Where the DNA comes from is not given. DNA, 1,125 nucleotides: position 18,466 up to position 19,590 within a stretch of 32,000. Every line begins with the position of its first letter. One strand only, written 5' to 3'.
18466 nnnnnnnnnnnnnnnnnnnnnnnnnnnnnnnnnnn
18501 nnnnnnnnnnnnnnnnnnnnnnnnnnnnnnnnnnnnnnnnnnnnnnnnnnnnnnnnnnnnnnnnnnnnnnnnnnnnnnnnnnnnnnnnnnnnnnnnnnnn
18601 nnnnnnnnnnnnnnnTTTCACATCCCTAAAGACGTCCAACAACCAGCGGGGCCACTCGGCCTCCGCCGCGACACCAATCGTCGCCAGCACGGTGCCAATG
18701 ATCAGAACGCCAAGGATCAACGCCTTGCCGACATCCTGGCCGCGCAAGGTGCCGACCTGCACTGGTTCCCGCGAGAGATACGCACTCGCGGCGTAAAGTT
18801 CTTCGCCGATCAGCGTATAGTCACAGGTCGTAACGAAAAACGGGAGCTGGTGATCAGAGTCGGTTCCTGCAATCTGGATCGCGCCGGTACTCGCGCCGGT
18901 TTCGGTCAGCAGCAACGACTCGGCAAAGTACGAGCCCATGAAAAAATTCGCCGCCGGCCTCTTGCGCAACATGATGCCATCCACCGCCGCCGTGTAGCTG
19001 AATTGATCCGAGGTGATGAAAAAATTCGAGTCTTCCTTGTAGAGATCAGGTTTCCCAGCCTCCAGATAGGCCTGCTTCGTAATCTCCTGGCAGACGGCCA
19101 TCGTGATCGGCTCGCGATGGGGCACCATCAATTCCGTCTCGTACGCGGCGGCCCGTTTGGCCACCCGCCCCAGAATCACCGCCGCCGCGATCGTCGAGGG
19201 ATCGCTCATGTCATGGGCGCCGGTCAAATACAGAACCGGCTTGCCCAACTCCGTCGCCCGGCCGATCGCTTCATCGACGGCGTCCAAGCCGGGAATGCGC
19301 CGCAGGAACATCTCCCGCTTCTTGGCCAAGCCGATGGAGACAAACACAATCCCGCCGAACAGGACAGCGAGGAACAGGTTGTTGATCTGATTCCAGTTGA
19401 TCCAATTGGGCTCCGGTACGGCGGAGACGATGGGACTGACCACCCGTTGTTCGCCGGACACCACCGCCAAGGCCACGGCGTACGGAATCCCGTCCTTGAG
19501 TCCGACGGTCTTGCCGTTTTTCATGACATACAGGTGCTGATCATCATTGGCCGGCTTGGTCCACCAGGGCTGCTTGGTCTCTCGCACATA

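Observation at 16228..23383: Tightly coupled seven-gene operon: long GlmL/MutL-type ASKHA ATPase with two soluble unknowns and four membrane proteins, and no mutase partner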

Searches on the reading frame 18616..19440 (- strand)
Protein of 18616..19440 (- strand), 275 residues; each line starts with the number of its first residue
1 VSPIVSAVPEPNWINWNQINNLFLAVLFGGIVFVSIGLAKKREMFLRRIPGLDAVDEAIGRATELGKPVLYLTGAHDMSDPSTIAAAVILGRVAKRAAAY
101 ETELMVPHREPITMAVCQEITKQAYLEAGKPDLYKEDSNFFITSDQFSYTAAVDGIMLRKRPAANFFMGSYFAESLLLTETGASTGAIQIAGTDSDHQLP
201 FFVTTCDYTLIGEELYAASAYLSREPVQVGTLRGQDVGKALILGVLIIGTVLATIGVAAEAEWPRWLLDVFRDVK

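Call 29: find_related_loci(query=A1, collection=genome_contigs, flank=10000)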
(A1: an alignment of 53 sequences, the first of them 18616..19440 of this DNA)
Query A1 (275 aa) in genome_contigs; peptide patterns used: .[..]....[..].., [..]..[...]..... (x = any residue, [..] = any of these).
600 stretches matched a pattern (row limit reached: there are more); 591 encode a relative of the query (tblastn E <= 1e-3); the best 80 are kept; 80 distinct loci.
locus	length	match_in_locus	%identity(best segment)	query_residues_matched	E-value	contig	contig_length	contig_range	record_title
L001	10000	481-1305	99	1-275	0e+0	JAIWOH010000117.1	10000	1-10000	MAG: Nitrospira sp. isolate W63 contig-93_72.11, whole genome shotgun sequence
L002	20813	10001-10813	89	5-275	1e-166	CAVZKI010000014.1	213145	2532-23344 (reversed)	MAG: Nitrospirota bacterium isolate MFD09267.bin.2.177 genome assembly, contig: contig_72273, whole genome shotgun seque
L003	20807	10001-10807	89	7-275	2e-165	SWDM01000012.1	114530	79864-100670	MAG: Nitrospira sp. isolate RSF3 Nitrospira_sp_RSF3_12, whole genome shotgun sequence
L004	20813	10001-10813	88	5-275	9e-165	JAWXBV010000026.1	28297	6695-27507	MAG: Nitrospirota bacterium isolate MP7G1.139 k99_251700, whole genome shotgun sequence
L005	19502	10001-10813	88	5-275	3e-163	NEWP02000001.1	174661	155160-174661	MAG: Nitrospira sp. CG24E Nitrospira_sp_RSF136_CG24_E_1, whole genome shotgun sequence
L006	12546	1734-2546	88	5-275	9e-163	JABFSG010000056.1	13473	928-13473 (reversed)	MAG: Nitrospiraceae bacterium isolate WB-IL-04 seq_2220, whole genome shotgun sequence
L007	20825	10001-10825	85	1-275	6e-161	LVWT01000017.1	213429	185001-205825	MAG: Nitrospira sp. SG-bin2 contig1666, whole genome shotgun sequence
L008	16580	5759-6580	85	2-275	2e-160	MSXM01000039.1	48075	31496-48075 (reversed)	MAG: Nitrospira sp. ST-bin4 1406, whole genome shotgun sequence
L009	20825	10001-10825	84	1-275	7e-160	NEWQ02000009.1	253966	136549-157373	MAG: Nitrospira sp. CG24D Nitrospira_sp_RSF21_CG24_D_9, whole genome shotgun sequence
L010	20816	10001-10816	83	3-275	7e-159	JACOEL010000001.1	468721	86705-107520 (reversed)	MAG: Nitrospira sp. isolate S2bin.17 NODE_15_length_468721_cov_52.323456, whole genome shotgun sequence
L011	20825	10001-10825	83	1-275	4e-158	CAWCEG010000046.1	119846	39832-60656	MAG: uncultured Nitrospiraceae bacterium isolate MFD08497.bin.2.96 genome assembly, contig: contig_202794, whole genome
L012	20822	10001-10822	82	2-275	2e-156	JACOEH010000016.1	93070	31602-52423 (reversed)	MAG: Nitrospira sp. isolate S1bin.12 NODE_167_length_93070_cov_31.526539, whole genome shotgun sequence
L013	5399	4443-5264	81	2-275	5e-158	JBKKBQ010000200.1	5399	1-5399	MAG: Nitrospira sp. isolate swi_bin.367 S1Ck127_3771786_flag_1_multi_7.0000_len_5399, whole genome shotgun sequence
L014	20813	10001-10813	84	5-275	1e-155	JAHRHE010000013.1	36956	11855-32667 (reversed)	MAG: Nitrospirae bacterium isolate CR_Sed_300A_bin.24 scaffold_110, whole genome shotgun sequence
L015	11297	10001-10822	82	2-275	1e-155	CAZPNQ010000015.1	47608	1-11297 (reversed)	MAG TPA_asm: uncultured Nitrospira sp. isolate SRP302895_co1_110 genome assembly, contig: NODE_1325_length_47608_cov_7.7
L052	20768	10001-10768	56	4-264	4e-99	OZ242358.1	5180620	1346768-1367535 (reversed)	MAG: Candidatus Latescibacterota bacterium isolate bac68e43-bb0c-4055-920f-ab3f04e5d652 genome assembly, chromosome: 1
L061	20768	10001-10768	58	4-265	2e-97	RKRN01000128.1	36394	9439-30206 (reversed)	MAG: Candidatus Latescibacterota bacterium isolate PNGco_C_bin1 scaffold_83, whole genome shotgun sequence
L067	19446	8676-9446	54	5-263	2e-94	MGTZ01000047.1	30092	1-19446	MAG: Elusimicrobia bacterium GWB2_63_16 gwb2_scaffold_551, whole genome shotgun sequence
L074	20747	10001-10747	57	8-255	2e-93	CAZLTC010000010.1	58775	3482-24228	MAG TPA_asm: uncultured bacterium isolate SRP185410_co2_414 genome assembly, contig: NODE_442_length_58775_cov_8.038386,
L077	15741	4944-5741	53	5-273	4e-92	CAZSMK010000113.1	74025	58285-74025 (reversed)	MAG TPA_asm: uncultured Candidatus Sumerlaeota bacterium isolate SRP067234_co1_16 genome assembly, contig: k99_85979, wh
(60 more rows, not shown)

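Call 44: search_solved_structures(query=A1, max_evalue=1)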
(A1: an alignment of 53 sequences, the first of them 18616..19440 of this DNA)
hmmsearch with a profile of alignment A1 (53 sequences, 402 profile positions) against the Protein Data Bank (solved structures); distinct sequences matched with E-value up to 1: 1.
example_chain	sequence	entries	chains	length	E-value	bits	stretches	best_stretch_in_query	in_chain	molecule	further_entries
6bt9_A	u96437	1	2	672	0.92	11.8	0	31-117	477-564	Chitinase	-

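Call 55: predict_structure(alignment_id=A1)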
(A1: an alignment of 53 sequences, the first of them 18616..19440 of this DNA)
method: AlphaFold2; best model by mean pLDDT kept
length: 275 residues; sequences in the alignment: 53
mean_pLDDT: 94.0   pTM: 0.85
mean pLDDT of the five models: 94.0, 93.4, 92.5, 92.4, 91.1
residues with pLDDT >= 90: 237; 70-90: 35; 50-70: 3; < 50: 0
segments of 3 or more residues with pLDDT < 50: none
pLDDT, mean of each block of 10 residues (from residue 1): 74 88 94 97 91 94 98 96 96 97 98 98 98 98 97 98 97 95 97 95 95 93 93 95 93 94 88 75
secondary structure, 60 per line:
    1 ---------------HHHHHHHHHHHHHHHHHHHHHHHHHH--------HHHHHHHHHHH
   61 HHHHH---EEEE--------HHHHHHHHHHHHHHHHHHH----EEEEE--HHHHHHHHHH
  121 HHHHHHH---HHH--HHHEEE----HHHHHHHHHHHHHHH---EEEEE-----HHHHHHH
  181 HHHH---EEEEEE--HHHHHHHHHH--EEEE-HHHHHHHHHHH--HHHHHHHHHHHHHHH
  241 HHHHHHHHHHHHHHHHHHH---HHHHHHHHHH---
elements in order: H16-41 H50-65 E69-72 H81-99 E104-108 H111-127 E139-141 H146-160 E164-168 H174-184 E188-193 H196-205 E208-211 H213-223 H226-259 H263-272

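Call 57: fold_search(model_id=the predicted structure, library=pdb)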
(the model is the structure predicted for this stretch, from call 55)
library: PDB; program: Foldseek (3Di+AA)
matches with E <= 10: 1492; with E <= 0.001: 0
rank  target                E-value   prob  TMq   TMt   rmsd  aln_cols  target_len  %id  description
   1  7en5                  2.2e-03  1.00  0.32  0.42  15.5       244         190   13  The crystal structure of Escherichia coli MurR in complex with N-acetylglucosamine-6-phosphate (released 2022-04-20)
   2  4m0d_A                2.9e-03  1.00  0.33  0.31  10.8       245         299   11  Crystal structure of MurQ from H.influenzae in apo form (released 2014-02-26)
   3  7en7                  4.6e-03  0.97  0.26  0.34  16.1       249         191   14  The crystal structure of Escherichia coli MurR in complex with N-acetylmuramic-acid-6-phosphate (released 2022-04-20)
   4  7en6_A                4.9e-03  0.99  0.31  0.43   9.7       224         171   13  The crystal structure of Escherichia coli MurR in apo form (released 2022-04-20)
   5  4lzj_A                5.4e-03  0.99  0.31  0.30  11.2       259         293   13  Crystal Structure of MurQ from H.influenzae with bound inhibitor (released 2014-02-26)
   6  2iz7_A                6.6e-03  1.00  0.35  0.54   7.2       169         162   14  structure of Moco Carrier Protein from Chlamydomonas reinhardtii (released 2006-07-27)
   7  4lzj_B                7.0e-03  0.99  0.32  0.30  11.9       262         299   13  Crystal Structure of MurQ from H.influenzae with bound inhibitor (released 2014-02-26)
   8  4m0d_B                7.3e-03  0.99  0.34  0.33  10.8       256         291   12  Crystal structure of MurQ from H.influenzae in apo form (released 2014-02-26)
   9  6y01_DDD              8.6e-03  1.00  0.35  0.53   7.7       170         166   14  The structure of the molybdenum cofactor binding protein from the phototrophic bacterium Rippkaea orientalis (released 2020-09-16)
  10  7en6_C                1.1e-02  0.98  0.29  0.41  10.8       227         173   14  The crystal structure of Escherichia coli MurR in apo form (released 2022-04-20)
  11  3pi7                  1.4e-02  0.98  0.30  0.25   8.7       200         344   10  Crystal structure of a putative NADPH:quinone reductase (mll3093) from Mesorhizobium loti at 1.71 A resolution (released 2010-11-17)
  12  3w01_B                1.4e-02  0.85  0.24  0.28  10.9       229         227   12  Crystal structure of PcrB complexed with PEG from Staphylococcus aureus subsp. aureus Mu3 (released 2012-12-26)
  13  7en6_B                1.5e-02  0.94  0.26  0.36  11.7       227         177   15  The crystal structure of Escherichia coli MurR in apo form (released 2022-04-20)
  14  3sho_D                1.7e-02  0.92  0.28  0.38  11.5       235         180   14  Crystal structure of RpiR transcription factor from Sphaerobacter thermophilus (sugar isomerase domain) (released 2011-08-10)
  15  3a11_A                1.8e-02  0.98  0.26  0.23   6.4       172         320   13  Crystal structure of ribose-1,5-bisphosphate isomerase from Thermococcus kodakaraensis KOD1 (released 2010-03-31)
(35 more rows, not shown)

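Call 67: search_protein_families(library=pfam, proteins=[L052:4071-5912:+, L052:5984-7285:+, L052:7290-8360:+, L052:13181-14239:+, L052:14241-15230:+, L052:15227-18955:+, L077:3685-4152:+, L061:13046-16156:+, L067:1912-3696:+, L067:4751-6136:+], max_evalue=0.001)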
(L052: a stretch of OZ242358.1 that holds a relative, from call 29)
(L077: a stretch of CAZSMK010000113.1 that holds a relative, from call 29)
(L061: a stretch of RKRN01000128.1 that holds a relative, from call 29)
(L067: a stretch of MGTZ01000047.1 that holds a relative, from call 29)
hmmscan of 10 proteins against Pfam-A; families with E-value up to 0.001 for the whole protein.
L052:4071-5912:+ (613 aa): 1 family
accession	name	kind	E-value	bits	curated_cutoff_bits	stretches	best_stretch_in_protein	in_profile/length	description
PF00496.27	SBP_bac_5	-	2.8e-76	257.5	32.4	1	111-524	4-365/368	Bacterial extracellular solute-binding proteins, family 5 Middle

L052:5984-7285:+ (433 aa): 2 families
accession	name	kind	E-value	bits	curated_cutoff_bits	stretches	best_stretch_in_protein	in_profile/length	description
PF00528.27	BPD_transp_1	-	2.2e-39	135.5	26.4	1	218-427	1-183/184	Binding-protein-dependent transport system inner membrane component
PF19300.4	BPD_transp_1_N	-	2.3e-10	41.1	23.8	1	1-86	1-74/114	Binding-prot-dependent transport system membrane comp, N-term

L052:7290-8360:+ (356 aa): 2 families
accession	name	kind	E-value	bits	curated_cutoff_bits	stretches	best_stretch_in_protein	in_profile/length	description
PF00528.27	BPD_transp_1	-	2.2e-27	96.4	26.4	1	173-355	1-183/184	Binding-protein-dependent transport system inner membrane component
PF12911.12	OppC_N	-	2.1e-10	40.7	23.9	1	27-72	1-46/53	N-terminal TM domain of oligopeptide transport permease C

L052:13181-14239:+ (352 aa): 3 families
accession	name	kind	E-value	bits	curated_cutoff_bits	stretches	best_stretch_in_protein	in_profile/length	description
PF00005.33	ABC_tran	-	3.1e-28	99.5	25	1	46-205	2-137/137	ABC transporter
PF08352.17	oligo_HPY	-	2.9e-23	82.5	27.1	1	256-320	1-65/65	Oligopeptide/dipeptide transporter, C-terminal region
PF13304.12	AAA_21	-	2.5e-06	28.2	27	1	166-240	227-303/304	AAA domain, putative AbiEii toxin, Type IV TA system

L052:14241-15230:+ (329 aa): 4 families
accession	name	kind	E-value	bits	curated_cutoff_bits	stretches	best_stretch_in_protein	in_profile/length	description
PF00005.33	ABC_tran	-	1.7e-31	110.1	25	1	33-183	2-136/137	ABC transporter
PF08352.17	oligo_HPY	-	1.2e-20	74.1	27.1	1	235-300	1-65/65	Oligopeptide/dipeptide transporter, C-terminal region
PF13304.12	AAA_21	-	0.00025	21.7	27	0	143-219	225-303/304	AAA domain, putative AbiEii toxin, Type IV TA system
PF13401.12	AAA_22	-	0.00044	21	27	0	47-213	10-122/130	AAA domain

L052:15227-18955:+ (1242 aa): 3 families
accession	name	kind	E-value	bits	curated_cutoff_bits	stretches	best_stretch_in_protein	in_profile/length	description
PF07676.18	PD40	-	3.5e-23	81.4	20.9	1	409-429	11-32/38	WD40-like Beta Propeller Repeat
PF13485.12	Peptidase_MA_2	-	2.9e-06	27.6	32.4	1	267-380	89-199/201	Peptidase MA superfamily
PF00930.27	DPPIV_N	-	0.00061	19.1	22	0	416-499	2-80/354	Dipeptidyl peptidase IV (DPP IV) N-terminal region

L077:3685-4152:+ (155 aa): 0 families

L061:13046-16156:+ (1036 aa): 4 families
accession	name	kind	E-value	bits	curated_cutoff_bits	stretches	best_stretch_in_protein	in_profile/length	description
PF13715.12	CarbopepD_reg_2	-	7.5e-20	71.2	32.2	1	33-121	1-88/88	CarboxypepD_reg-like domain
PF13620.12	CarboxypepD_reg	-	1.5e-17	64.1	32.3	1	33-110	2-82/82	Carboxypeptidase regulatory-like domain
PF07715.20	Plug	-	0.00011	23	23.9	1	131-225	4-105/107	TonB-dependent Receptor Plug Domain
PF14686.12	fn3_3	-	0.00031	20.9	24.4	1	60-105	29-75/75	Polysaccharide lyase family 4, domain II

L067:1912-3696:+ (594 aa): 1 family
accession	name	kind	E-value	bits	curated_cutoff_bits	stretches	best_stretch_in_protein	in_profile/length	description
PF00496.27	SBP_bac_5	-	4e-68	230.6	32.4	1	94-471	1-356/368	Bacterial extracellular solute-binding proteins, family 5 Middle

L067:4751-6136:+ (461 aa): 1 family
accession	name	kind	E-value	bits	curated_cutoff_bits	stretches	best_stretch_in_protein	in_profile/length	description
PF00528.27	BPD_transp_1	-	7.7e-30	104.4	26.4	1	273-456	1-182/184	Binding-protein-dependent transport system inner membrane component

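Call 72: search_protein_families(library=ncbifam, proteins=[L074:16834-17694:+, L077:3685-4152:+], max_evalue=0.01)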
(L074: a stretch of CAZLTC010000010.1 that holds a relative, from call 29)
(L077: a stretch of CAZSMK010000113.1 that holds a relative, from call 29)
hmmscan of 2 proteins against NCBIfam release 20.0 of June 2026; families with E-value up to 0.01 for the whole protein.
L074:16834-17694:+ (286 aa): 6 families
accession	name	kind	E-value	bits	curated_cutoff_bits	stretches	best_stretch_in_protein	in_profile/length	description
NF053750.1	LplA_large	exception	7.9e-25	87.7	480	2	34-149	11-128/248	lipoate-protein ligase large subunit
NF053751.1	LplAB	exception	3.8e-17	62.3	550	1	22-146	99-224/348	lipoate-protein ligase LplAB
TIGR00545.2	lipoyltrans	equivalog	9.4e-15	54.4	280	2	169-280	119-230/328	lipoate--protein ligase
NF053790.1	LplA_LipA_fuse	exception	4.8e-07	28.7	800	1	168-209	120-161/606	bifunctional lipoate--protein ligase/lipoyl synthase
NF047857.1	LipGcvHLiptaseLipL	equivalog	3.8e-05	23.4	450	1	21-213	11-194/277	lipoyl-[GcvH]:protein N-lipoyltransferase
NF053589.1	OctGcvHOcttfase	equivalog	0.0032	17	400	0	22-213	10-192/276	octanoyl-[GcvH]:protein N-octanoyltransferase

L077:3685-4152:+ (155 aa): 0 families

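Call 102: search_dna_similar(query=window:18616-19440:-, collection=plasmids, mode=protein, max_evalue=0.00001, max_rows=20)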
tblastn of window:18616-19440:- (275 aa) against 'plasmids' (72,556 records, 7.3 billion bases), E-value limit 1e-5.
No match.
